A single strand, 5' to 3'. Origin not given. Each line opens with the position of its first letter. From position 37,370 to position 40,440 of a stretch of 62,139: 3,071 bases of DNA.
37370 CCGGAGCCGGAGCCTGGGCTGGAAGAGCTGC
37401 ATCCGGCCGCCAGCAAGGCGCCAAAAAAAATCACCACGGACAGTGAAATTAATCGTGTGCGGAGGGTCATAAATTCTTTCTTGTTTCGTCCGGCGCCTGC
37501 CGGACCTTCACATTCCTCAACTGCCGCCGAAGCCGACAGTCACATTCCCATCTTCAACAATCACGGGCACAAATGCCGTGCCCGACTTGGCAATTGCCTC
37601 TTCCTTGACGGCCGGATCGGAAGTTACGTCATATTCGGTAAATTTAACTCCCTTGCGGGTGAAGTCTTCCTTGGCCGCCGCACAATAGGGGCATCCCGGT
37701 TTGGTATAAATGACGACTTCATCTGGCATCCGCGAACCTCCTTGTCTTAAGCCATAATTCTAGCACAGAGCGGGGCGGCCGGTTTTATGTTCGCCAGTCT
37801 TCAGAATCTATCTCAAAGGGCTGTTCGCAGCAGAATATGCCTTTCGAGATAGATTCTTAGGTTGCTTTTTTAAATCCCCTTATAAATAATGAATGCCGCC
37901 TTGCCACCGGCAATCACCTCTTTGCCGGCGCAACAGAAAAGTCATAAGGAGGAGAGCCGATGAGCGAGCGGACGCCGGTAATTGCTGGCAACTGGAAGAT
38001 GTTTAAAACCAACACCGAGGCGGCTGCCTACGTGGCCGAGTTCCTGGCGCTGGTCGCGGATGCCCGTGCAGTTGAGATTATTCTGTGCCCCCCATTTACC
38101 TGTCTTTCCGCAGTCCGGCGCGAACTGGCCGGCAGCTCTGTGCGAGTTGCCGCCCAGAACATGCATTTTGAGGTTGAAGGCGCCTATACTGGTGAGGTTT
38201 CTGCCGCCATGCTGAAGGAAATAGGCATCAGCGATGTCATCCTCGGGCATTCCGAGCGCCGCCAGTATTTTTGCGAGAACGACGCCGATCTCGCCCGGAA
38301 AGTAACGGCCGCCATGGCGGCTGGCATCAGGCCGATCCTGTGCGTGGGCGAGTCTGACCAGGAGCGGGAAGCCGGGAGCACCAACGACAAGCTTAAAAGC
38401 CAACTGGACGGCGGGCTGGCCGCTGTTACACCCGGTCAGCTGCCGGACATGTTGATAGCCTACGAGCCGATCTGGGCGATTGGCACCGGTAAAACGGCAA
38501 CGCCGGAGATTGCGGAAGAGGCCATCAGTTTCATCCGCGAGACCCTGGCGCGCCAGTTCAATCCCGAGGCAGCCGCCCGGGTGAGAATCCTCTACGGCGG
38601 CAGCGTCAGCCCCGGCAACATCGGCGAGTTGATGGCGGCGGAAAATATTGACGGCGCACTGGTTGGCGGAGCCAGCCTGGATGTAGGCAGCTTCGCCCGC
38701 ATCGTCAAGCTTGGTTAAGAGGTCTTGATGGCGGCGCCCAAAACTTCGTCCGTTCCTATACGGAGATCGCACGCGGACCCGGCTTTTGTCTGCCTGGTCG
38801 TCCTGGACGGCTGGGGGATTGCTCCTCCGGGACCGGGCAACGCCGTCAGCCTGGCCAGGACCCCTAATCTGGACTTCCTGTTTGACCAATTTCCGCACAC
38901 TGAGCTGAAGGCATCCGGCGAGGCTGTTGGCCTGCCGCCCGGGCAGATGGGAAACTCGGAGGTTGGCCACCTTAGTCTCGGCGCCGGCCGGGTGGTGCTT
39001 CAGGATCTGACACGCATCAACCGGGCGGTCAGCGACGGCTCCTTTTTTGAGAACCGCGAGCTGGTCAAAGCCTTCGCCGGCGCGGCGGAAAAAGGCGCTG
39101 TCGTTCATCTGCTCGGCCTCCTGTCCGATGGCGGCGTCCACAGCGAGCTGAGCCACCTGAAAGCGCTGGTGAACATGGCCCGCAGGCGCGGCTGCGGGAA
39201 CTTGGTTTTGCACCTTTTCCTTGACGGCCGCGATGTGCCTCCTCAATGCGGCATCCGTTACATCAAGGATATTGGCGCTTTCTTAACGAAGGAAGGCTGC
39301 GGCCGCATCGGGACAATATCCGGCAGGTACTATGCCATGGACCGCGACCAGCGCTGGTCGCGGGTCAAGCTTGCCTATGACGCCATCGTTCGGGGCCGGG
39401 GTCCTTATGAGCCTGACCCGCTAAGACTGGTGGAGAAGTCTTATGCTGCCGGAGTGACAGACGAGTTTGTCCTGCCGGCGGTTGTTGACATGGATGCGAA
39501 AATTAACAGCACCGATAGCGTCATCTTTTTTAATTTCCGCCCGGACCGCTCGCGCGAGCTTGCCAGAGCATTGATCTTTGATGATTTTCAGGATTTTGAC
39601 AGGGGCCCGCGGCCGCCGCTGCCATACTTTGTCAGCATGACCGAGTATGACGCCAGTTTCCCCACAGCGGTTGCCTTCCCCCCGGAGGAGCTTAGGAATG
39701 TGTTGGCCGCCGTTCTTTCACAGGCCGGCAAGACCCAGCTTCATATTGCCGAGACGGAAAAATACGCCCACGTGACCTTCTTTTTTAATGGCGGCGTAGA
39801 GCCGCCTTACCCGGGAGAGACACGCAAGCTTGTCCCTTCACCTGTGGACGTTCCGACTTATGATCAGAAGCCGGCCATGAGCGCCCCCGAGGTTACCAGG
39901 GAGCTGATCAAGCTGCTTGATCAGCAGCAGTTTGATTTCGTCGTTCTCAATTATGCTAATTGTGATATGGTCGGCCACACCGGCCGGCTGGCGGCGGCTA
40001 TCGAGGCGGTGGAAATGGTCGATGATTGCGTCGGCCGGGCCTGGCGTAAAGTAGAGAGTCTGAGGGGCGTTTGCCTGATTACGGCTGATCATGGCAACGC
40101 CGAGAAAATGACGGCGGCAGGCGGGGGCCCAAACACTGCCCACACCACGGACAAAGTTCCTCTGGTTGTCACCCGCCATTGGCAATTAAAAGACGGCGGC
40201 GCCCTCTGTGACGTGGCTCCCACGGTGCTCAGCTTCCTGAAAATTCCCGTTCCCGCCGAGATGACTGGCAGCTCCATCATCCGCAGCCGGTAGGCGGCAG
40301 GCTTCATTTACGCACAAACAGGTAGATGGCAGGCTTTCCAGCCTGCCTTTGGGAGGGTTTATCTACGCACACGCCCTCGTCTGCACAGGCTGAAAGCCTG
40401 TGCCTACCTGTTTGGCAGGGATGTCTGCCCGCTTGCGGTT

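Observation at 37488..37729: Hidden selenoprotein: glutaredoxin-like protein ending Sec-Gly-Met with a SECIS-like hairpin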

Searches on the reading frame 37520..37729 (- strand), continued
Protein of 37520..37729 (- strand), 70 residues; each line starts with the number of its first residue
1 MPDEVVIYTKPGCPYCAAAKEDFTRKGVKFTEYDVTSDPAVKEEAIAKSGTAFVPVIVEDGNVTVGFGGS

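Call 43: search_protein_families(library=ncbifam, proteins=[L028:2494-4437:+, L025:8421-9986:+, L025:10255-11706:+, L021:8425-9987:+, L021:10239-11699:+, L015:8413-9999:+, L015:10255-11706:+, L034:464-1912:+], max_evalue=1e-10)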
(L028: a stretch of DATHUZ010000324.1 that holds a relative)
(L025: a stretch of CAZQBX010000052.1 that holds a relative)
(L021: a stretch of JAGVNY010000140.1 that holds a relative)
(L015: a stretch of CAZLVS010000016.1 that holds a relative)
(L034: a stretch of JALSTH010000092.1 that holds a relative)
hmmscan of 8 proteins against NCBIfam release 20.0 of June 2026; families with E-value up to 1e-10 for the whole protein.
L028:2494-4437:+ (648 aa): 17 families
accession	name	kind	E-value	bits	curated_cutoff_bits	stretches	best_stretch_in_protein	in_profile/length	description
TIGR00475.1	selB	equivalog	4.1e-100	336.2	242.25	1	3-367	2-346/581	selenocysteine-specific translation elongation factor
NF000766.0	PRK00049.1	subfamily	2.2e-54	184.8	449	1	4-353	15-392/396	elongation factor Tu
NF009373.0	PRK12736.1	subfamily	4.1e-54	183.9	452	1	4-353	15-390/394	elongation factor Tu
NF009372.0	PRK12735.1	subfamily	3.1e-52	177.7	479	1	4-353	15-392/396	elongation factor Tu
TIGR00485.1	EF-Tu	equivalog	6.4e-50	170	522.4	1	4-353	15-390/394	elongation factor Tu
NF008969.0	PRK12317.1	subfamily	1.5e-46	158.9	502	1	27-262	61-310/426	elongation factor 1-alpha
NF003077.0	PRK04000.1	equivalog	5.9e-45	154.1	315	2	53-269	86-324/412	translation initiation factor IF-2 subunit gamma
TIGR03680.1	eif2g_arch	equivalog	7.4e-44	150.6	514.5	1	53-268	82-319/407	translation initiation factor IF-2 subunit gamma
TIGR00483.1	EF-1_alpha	equivalog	6.5e-39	133.6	540.1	1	27-262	61-311/427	translation elongation factor EF-1 subunit alpha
NF004035.0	PRK05506.1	subfamily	7.7e-25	87.2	715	1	27-263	80-324/632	bifunctional sulfate adenylyltransferase subunit 1/adenylylsulfate kinase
TIGR02034.1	CysN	subfamily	5.3e-24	85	336.1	1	27-263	56-300/406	sulfate adenylyltransferase, large subunit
NF003478.0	PRK05124.1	equivalog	5.1e-22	78.1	590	1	27-260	83-324/475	sulfate adenylyltransferase subunit CysN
TIGR00487.1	IF-2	equivalog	9.5e-16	57.6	424.4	1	3-238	89-320/587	translation initiation factor IF-2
NF012153.1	tet_protect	equivalog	1.6e-11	43.2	775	0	27-107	41-120/614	tetracycline resistance ribosomal protection protein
NF009381.0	PRK12740.1-5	subfamily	2.5e-11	42.7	583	0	27-117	50-138/692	elongation factor G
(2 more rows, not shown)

L025:8421-9986:+ (522 aa): 72 families (the best 25 are shown)
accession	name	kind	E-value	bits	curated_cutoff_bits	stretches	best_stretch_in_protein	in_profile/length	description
TIGR01972.1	NDH_I_M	subfamily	1.1e-195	650.9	263.8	1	8-492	1-485/486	NADH-quinone oxidoreductase subunit M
NF004499.0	PRK05846.1-3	equivalog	2.1e-188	627.2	585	1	3-495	2-490/502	NADH-quinone oxidoreductase subunit M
NF004505.0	PRK05846.2-5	equivalog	1.2e-176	588.4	700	1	6-498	3-490/508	NADH-quinone oxidoreductase subunit M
NF004500.0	PRK05846.1-4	equivalog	2.2e-170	567.8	550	1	5-498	4-511/525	NADH-quinone oxidoreductase subunit M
NF004501.0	PRK05846.1-5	subfamily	6.5e-170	566.1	598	1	4-494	3-488/492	NADH-quinone oxidoreductase subunit M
NF004498.0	PRK05846.1-1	equivalog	2.4e-138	462.1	614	1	6-490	1-497/509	NADH-quinone oxidoreductase subunit M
NF004506.0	PRK05846.2-6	equivalog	2.7e-136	455.7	789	1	5-490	4-490/493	NADH-quinone oxidoreductase subunit M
NF009212.0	PRK12561.1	subfamily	2.4e-127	425.8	645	1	6-501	7-507/531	NAD(P)H-quinone oxidoreductase subunit 4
NF002713.0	PRK02546.1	subfamily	2.1e-113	379.6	827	1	7-504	10-513/533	NAD(P)H-quinone oxidoreductase subunit 4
NF004504.0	PRK05846.2-3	equivalog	2.9e-113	379.6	785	1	4-483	8-487/499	NADH-quinone oxidoreductase subunit M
NF005060.0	PRK06473.1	equivalog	7.1e-113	378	747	1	8-494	2-486/500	NADH-quinone oxidoreductase subunit M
NF005611.0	PRK07363.1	equivalog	6.1e-100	335.1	764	1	8-497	2-489/501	NADH-quinone oxidoreductase subunit M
NF004502.0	PRK05846.2-1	equivalog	5.5e-87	292.6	791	1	3-475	1-483/500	NADH-quinone oxidoreductase subunit M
NF004503.0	PRK05846.2-2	subfamily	4e-80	270.4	720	1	6-483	1-483/490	NADH-quinone oxidoreductase subunit M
NF009306.0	PRK12663.1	equivalog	5.8e-59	200.2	542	1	6-494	4-486/498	Na+/H+ antiporter subunit D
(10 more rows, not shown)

L025:10255-11706:+ (484 aa): 70 families (the best 25 are shown)
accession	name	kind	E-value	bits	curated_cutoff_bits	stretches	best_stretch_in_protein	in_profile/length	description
TIGR01770.1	NDH_I_N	subfamily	1e-132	443.5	332.6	1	10-472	3-471/472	NADH-quinone oxidoreductase subunit NuoN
NF004441.0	PRK05777.1-4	equivalog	2.2e-128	429.1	477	1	4-471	12-511/524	NADH-quinone oxidoreductase subunit NuoN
NF004442.0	PRK05777.1-5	equivalog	8.9e-119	397.6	523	1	2-471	2-469/483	NADH-quinone oxidoreductase subunit NuoN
NF004440.0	PRK05777.1-3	equivalog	1.2e-116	390.4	519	1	8-461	8-459/477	NADH-quinone oxidoreductase subunit NuoN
NF004446.0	PRK05777.2-4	equivalog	5.4e-104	349.1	590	1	6-472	9-487/502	NADH-quinone oxidoreductase subunit NuoN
NF002701.0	PRK02504.1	equivalog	2.5e-99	333.1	569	1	16-444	19-445/513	NAD(P)H-quinone oxidoreductase subunit N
NF004444.0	PRK05777.2-2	equivalog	7.9e-98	328.7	496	1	3-464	9-476/496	NADH-quinone oxidoreductase subunit NuoN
NF004439.0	PRK05777.1-1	equivalog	4.7e-93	312.7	531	1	10-471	10-473/485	NADH-quinone oxidoreductase subunit NuoN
NF004445.0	PRK05777.2-3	equivalog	1.6e-84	284.6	408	1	11-463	10-461/475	NADH-quinone oxidoreductase subunit NuoN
NF004443.0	PRK05777.2-1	equivalog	4.1e-78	263.7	626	1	6-475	9-487/506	NADH-quinone oxidoreductase subunit NuoN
NF004447.0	PRK05777.2-5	equivalog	8.2e-67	226.2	547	1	10-463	3-451/458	NADH-quinone oxidoreductase subunit NuoN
NF004448.0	PRK05777.2-6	equivalog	2.1e-60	205.1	869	1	12-438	19-447/492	NADH-quinone oxidoreductase subunit NuoN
NF006241.0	PRK08377.1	equivalog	7.8e-57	193.4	645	1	77-472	79-466/494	NADH dehydrogenase subunit N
NF006240.0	PRK08376.1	subfamily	2.9e-55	188.1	662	1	68-470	85-493/521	putative monovalent cation/H+ antiporter subunit D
NF006419.0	PRK08668.1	equivalog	1.2e-49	169.6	617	1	42-471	34-469/613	NADH dehydrogenase subunit M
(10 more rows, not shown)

L021:8425-9987:+ (521 aa): 70 families (the best 25 are shown)
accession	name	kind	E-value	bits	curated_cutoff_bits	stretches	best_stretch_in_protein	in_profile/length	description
TIGR01972.1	NDH_I_M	subfamily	1.4e-185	617.6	263.8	1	6-490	1-485/486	NADH-quinone oxidoreductase subunit M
NF004499.0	PRK05846.1-3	equivalog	1.6e-172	574.8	585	1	3-495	4-492/502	NADH-quinone oxidoreductase subunit M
NF004505.0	PRK05846.2-5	equivalog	6.1e-167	556.4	700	1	3-493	2-487/508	NADH-quinone oxidoreductase subunit M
NF004501.0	PRK05846.1-5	subfamily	2.8e-162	540.9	598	1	3-495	4-491/492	NADH-quinone oxidoreductase subunit M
NF004500.0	PRK05846.1-4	equivalog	3.4e-159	530.9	550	1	4-495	5-510/525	NADH-quinone oxidoreductase subunit M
NF004506.0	PRK05846.2-6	equivalog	6.7e-136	454.4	789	1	5-489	6-491/493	NADH-quinone oxidoreductase subunit M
NF004498.0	PRK05846.1-1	equivalog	1e-132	443.5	614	1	5-491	2-500/509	NADH-quinone oxidoreductase subunit M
NF009212.0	PRK12561.1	subfamily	3.4e-119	399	645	1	5-494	8-502/531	NAD(P)H-quinone oxidoreductase subunit 4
NF005060.0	PRK06473.1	equivalog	6.9e-115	384.6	747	1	6-492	2-486/500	NADH-quinone oxidoreductase subunit M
NF004504.0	PRK05846.2-3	equivalog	1.5e-111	373.9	785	1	4-474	10-480/499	NADH-quinone oxidoreductase subunit M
NF002713.0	PRK02546.1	subfamily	7.5e-104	348.1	827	1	6-492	11-503/533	NAD(P)H-quinone oxidoreductase subunit 4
NF005611.0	PRK07363.1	equivalog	3e-99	332.8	764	1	6-495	2-489/501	NADH-quinone oxidoreductase subunit M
NF004502.0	PRK05846.2-1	equivalog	8.5e-84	282.1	791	1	1-486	1-496/500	NADH-quinone oxidoreductase subunit M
NF004503.0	PRK05846.2-2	subfamily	1.2e-77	262.3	720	1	23-481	20-483/490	NADH-quinone oxidoreductase subunit M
NF009306.0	PRK12663.1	equivalog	2.4e-55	188.2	542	1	6-500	6-494/498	Na+/H+ antiporter subunit D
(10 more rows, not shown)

L021:10239-11699:+ (487 aa): 73 families (the best 25 are shown)
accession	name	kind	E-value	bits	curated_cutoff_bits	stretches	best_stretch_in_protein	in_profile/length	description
TIGR01770.1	NDH_I_N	subfamily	7.6e-135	450.5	332.6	1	14-474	2-470/472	NADH-quinone oxidoreductase subunit NuoN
NF004441.0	PRK05777.1-4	equivalog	1.9e-127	426.1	477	1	103-475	138-512/524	NADH-quinone oxidoreductase subunit NuoN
NF004440.0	PRK05777.1-3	equivalog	4.5e-123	411.6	519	1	12-464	7-455/477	NADH-quinone oxidoreductase subunit NuoN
NF004442.0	PRK05777.1-5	equivalog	7e-120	401.2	523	1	10-475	5-470/483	NADH-quinone oxidoreductase subunit NuoN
NF004446.0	PRK05777.2-4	equivalog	7.1e-115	385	590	1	10-473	8-485/502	NADH-quinone oxidoreductase subunit NuoN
NF002701.0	PRK02504.1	equivalog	1.7e-100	337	569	1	10-471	9-478/513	NAD(P)H-quinone oxidoreductase subunit N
NF004444.0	PRK05777.2-2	equivalog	1.2e-87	295.1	496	1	2-468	3-472/496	NADH-quinone oxidoreductase subunit NuoN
NF004445.0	PRK05777.2-3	equivalog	4.1e-86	289.8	408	1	16-471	10-462/475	NADH-quinone oxidoreductase subunit NuoN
NF004439.0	PRK05777.1-1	equivalog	2.5e-82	277.3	531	1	10-474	5-473/485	NADH-quinone oxidoreductase subunit NuoN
NF004443.0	PRK05777.2-1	equivalog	1.9e-81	274.7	626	1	13-475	11-484/506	NADH-quinone oxidoreductase subunit NuoN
NF004447.0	PRK05777.2-5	equivalog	9.1e-64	216.2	547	1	15-471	3-454/458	NADH-quinone oxidoreductase subunit NuoN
NF004448.0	PRK05777.2-6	equivalog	3.2e-56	191.3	869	1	6-439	8-444/492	NADH-quinone oxidoreductase subunit NuoN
NF006241.0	PRK08377.1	equivalog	2e-55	188.7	645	1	78-476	78-467/494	NADH dehydrogenase subunit N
NF006240.0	PRK08376.1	subfamily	1.4e-53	182.6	662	1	73-474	85-494/521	putative monovalent cation/H+ antiporter subunit D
NF009306.0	PRK12663.1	equivalog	1.9e-47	162.2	542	1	56-476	55-471/498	Na+/H+ antiporter subunit D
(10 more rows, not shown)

L015:8413-9999:+ (529 aa): 70 families (the best 25 are shown)
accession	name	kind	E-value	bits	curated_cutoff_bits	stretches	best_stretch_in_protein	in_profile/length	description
TIGR01972.1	NDH_I_M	subfamily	1.1e-192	641.1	263.8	1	12-495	1-485/486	NADH-quinone oxidoreductase subunit M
NF004499.0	PRK05846.1-3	equivalog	1.9e-191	637.2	585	1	10-500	5-492/502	NADH-quinone oxidoreductase subunit M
NF004505.0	PRK05846.2-5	equivalog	7.3e-187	622.1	700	1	11-512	4-498/508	NADH-quinone oxidoreductase subunit M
NF004501.0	PRK05846.1-5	subfamily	5.9e-175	582.7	598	1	9-498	4-489/492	NADH-quinone oxidoreductase subunit M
NF004500.0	PRK05846.1-4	equivalog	8.1e-169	562.6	550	1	9-501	4-511/525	NADH-quinone oxidoreductase subunit M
NF004506.0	PRK05846.2-6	equivalog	2.2e-141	472.5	789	1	9-493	4-490/493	NADH-quinone oxidoreductase subunit M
NF004498.0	PRK05846.1-1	equivalog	4.5e-136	454.6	614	1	11-497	2-501/509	NADH-quinone oxidoreductase subunit M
NF009212.0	PRK12561.1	subfamily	2.5e-135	452.2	645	1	8-513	5-515/531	NAD(P)H-quinone oxidoreductase subunit 4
NF004504.0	PRK05846.2-3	equivalog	3.9e-122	408.8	785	1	7-494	7-495/499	NADH-quinone oxidoreductase subunit M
NF002713.0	PRK02546.1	subfamily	1.3e-121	406.7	827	1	8-511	7-515/533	NAD(P)H-quinone oxidoreductase subunit 4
NF005060.0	PRK06473.1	equivalog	1.6e-110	370.2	747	1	11-503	1-492/500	NADH-quinone oxidoreductase subunit M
NF005611.0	PRK07363.1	equivalog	3.2e-102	342.6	764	1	11-501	1-490/501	NADH-quinone oxidoreductase subunit M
NF004502.0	PRK05846.2-1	equivalog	7.7e-90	302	791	1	12-481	6-486/500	NADH-quinone oxidoreductase subunit M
NF004503.0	PRK05846.2-2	subfamily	1.2e-69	235.8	720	1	21-487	12-484/490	NADH-quinone oxidoreductase subunit M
NF009306.0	PRK12663.1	equivalog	1.7e-58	198.6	542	1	19-494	13-483/498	Na+/H+ antiporter subunit D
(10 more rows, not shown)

L015:10255-11706:+ (484 aa): 69 families (the best 25 are shown)
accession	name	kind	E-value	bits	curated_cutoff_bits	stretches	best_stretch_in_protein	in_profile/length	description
TIGR01770.1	NDH_I_N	subfamily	3.2e-137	458.4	332.6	1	11-471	3-471/472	NADH-quinone oxidoreductase subunit NuoN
NF004441.0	PRK05777.1-4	equivalog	2e-130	435.9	477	1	100-479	139-520/524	NADH-quinone oxidoreductase subunit NuoN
NF004442.0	PRK05777.1-5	equivalog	2.9e-126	422.3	523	1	6-479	5-478/483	NADH-quinone oxidoreductase subunit NuoN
NF004440.0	PRK05777.1-3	equivalog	1.6e-125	419.7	519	1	8-451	7-447/477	NADH-quinone oxidoreductase subunit NuoN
NF002701.0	PRK02504.1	equivalog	1.1e-121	406.8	569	1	7-480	10-491/513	NAD(P)H-quinone oxidoreductase subunit N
NF004446.0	PRK05777.2-4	equivalog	2.2e-115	386.7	590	1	8-476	10-492/502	NADH-quinone oxidoreductase subunit NuoN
NF004439.0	PRK05777.1-1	equivalog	3.3e-96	323.1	531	1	12-478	11-481/485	NADH-quinone oxidoreductase subunit NuoN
NF004444.0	PRK05777.2-2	equivalog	1.3e-95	321.3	496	1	2-479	7-491/496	NADH-quinone oxidoreductase subunit NuoN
NF004443.0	PRK05777.2-1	equivalog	1.2e-84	285.3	626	1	10-470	12-483/506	NADH-quinone oxidoreductase subunit NuoN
NF004445.0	PRK05777.2-3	equivalog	1.1e-83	281.8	408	1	8-453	6-452/475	NADH-quinone oxidoreductase subunit NuoN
NF006241.0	PRK08377.1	equivalog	4.3e-66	223.9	645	1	70-478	74-473/494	NADH dehydrogenase subunit N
NF004447.0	PRK05777.2-5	equivalog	1e-64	219.3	547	1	11-441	3-430/458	NADH-quinone oxidoreductase subunit NuoN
NF004448.0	PRK05777.2-6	equivalog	8.7e-58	196.5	869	1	7-435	13-444/492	NADH-quinone oxidoreductase subunit NuoN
NF006419.0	PRK08668.1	equivalog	1.1e-52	179.6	617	1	18-476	8-475/613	NADH dehydrogenase subunit M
NF006240.0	PRK08376.1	subfamily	1.4e-50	172.7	662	1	68-470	84-494/521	putative monovalent cation/H+ antiporter subunit D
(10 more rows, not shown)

L034:464-1912:+ (483 aa): 70 families (the best 25 are shown)
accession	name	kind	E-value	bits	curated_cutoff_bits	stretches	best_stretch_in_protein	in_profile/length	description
TIGR01770.1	NDH_I_N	subfamily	5.3e-139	464.2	332.6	1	11-470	3-470/472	NADH-quinone oxidoreductase subunit NuoN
NF004442.0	PRK05777.1-5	equivalog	3.2e-130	435.3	523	1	5-474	4-473/483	NADH-quinone oxidoreductase subunit NuoN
NF004441.0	PRK05777.1-4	equivalog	2.7e-129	432.2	477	1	99-473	138-514/524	NADH-quinone oxidoreductase subunit NuoN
NF004440.0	PRK05777.1-3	equivalog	2.9e-126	422.2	519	1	8-466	7-459/477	NADH-quinone oxidoreductase subunit NuoN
NF004446.0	PRK05777.2-4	equivalog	5.9e-115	385.2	590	1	6-469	8-485/502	NADH-quinone oxidoreductase subunit NuoN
NF002701.0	PRK02504.1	equivalog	1.2e-110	370.5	569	1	6-444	9-445/513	NAD(P)H-quinone oxidoreductase subunit N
NF004444.0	PRK05777.2-2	equivalog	3.2e-101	339.8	496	1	2-476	7-488/496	NADH-quinone oxidoreductase subunit NuoN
NF004439.0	PRK05777.1-1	equivalog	6.7e-92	308.9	531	1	9-477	8-480/485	NADH-quinone oxidoreductase subunit NuoN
NF004443.0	PRK05777.2-1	equivalog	8.9e-86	289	626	1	9-469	11-482/506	NADH-quinone oxidoreductase subunit NuoN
NF004445.0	PRK05777.2-3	equivalog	2.5e-82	277.3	408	1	8-461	6-461/475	NADH-quinone oxidoreductase subunit NuoN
NF004447.0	PRK05777.2-5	equivalog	8e-68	229.6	547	1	11-467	3-454/458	NADH-quinone oxidoreductase subunit NuoN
NF004448.0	PRK05777.2-6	equivalog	2.4e-64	218.1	869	1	6-440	12-449/492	NADH-quinone oxidoreductase subunit NuoN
NF006241.0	PRK08377.1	equivalog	2.1e-58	198.6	645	1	69-476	73-471/494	NADH dehydrogenase subunit N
NF006419.0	PRK08668.1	equivalog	8.3e-47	160.2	617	1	17-470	10-469/613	NADH dehydrogenase subunit M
TIGR01972.1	NDH_I_M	subfamily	2.9e-46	158.2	263.8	1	73-475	77-475/486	NADH-quinone oxidoreductase subunit M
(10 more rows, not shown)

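Call 49: predict_structure(protein=P0198)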
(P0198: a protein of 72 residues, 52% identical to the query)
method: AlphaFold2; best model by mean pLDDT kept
length: 72 residues; sequences in the alignment: 1
mean_pLDDT: 54.3   pTM: 0.32
mean pLDDT of the five models: 54.3, 50.8, 45.8, 43.9, 40.9
residues with pLDDT >= 90: 0; 70-90: 0; 50-70: 56; < 50: 16
segments of 3 or more residues with pLDDT < 50: 10-15, 66-72
pLDDT, mean of each block of 10 residues (from residue 1): 55 52 62 59 59 54 45 30
secondary structure, 60 per line:
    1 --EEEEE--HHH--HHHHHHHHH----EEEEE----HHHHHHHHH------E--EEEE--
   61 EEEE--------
elements in order: E3-7 H15-23 E28-32 H37-45 E55-58 E61-64

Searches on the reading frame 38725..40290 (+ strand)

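Call 29: search_protein_families(library=ncbifam, proteins=[window:38725-40290:+], max_evalue=0.00001)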
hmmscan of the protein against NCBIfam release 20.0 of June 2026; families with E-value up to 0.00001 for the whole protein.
window:38725-40290:+ (522 aa): 6 families
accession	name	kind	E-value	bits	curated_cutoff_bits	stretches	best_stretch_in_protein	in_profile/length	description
TIGR01307.1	pgm_bpd_ind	equivalog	3e-199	662.7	330.65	1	22-519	3-504/504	2,3-bisphosphoglycerate-independent phosphoglycerate mutase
NF003897.0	PRK05434.1-5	equivalog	8.5e-164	545.8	862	1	22-519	8-511/514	2,3-bisphosphoglycerate-independent phosphoglycerate mutase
TIGR00306.2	apgM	subfamily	1.3e-09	37.6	320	1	391-484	280-367/403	2,3-bisphosphoglycerate-independent phosphoglycerate mutase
NF009049.0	PRK12383.1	equivalog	1.2e-08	34.3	254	1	385-519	269-398/408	phosphopentomutase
NF003104.0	PRK04024.1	equivalog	1.1e-07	31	489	1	386-484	279-367/412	2,3-bisphosphoglycerate-independent phosphoglycerate mutase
NF003766.0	PRK05362.1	equivalog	7.1e-06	25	256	1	388-519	264-392/396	phosphopentomutase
